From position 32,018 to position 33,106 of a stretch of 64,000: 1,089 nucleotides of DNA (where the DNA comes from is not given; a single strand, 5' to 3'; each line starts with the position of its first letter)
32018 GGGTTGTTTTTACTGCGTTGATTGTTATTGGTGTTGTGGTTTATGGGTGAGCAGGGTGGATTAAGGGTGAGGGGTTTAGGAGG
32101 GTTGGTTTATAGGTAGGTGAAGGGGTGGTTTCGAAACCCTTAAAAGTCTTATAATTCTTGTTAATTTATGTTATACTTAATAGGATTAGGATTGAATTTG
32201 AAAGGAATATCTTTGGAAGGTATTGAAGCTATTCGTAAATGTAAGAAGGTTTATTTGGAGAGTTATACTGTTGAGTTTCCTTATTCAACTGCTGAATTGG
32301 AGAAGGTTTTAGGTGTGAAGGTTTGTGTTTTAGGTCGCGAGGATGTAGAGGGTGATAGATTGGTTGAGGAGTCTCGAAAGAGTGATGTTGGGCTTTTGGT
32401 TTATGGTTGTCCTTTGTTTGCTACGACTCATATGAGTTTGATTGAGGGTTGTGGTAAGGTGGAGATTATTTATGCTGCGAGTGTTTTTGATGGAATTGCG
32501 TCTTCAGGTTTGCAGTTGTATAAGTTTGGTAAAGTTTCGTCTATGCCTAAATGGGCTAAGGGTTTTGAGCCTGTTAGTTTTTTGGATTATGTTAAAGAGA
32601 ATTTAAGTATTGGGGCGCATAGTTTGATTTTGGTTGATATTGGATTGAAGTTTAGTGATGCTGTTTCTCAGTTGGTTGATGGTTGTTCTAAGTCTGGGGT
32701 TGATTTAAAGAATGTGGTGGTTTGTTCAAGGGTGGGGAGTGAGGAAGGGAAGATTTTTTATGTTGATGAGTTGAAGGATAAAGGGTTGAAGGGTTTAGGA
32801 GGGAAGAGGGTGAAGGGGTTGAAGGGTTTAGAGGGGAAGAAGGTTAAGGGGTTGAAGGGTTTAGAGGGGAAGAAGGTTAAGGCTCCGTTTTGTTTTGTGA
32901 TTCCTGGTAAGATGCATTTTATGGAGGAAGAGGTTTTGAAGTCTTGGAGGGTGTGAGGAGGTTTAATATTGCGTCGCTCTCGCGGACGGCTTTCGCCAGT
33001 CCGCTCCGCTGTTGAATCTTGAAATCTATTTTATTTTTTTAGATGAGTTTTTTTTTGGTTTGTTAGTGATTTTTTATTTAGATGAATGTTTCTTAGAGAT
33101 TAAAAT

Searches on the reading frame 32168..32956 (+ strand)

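Call 35: search_protein_families(library=pfam, proteins=[window:32168-32956:+], max_evalue=0.01)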
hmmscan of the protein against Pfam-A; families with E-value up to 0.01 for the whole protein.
window:32168-32956:+ (262 aa): 1 family
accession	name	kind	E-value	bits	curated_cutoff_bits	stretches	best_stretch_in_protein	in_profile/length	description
PF00590.25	TP_methylase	-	1.1e-10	42.2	27.8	1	1-197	1-204/212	Tetrapyrrole (Corrin/Porphyrin) Methylases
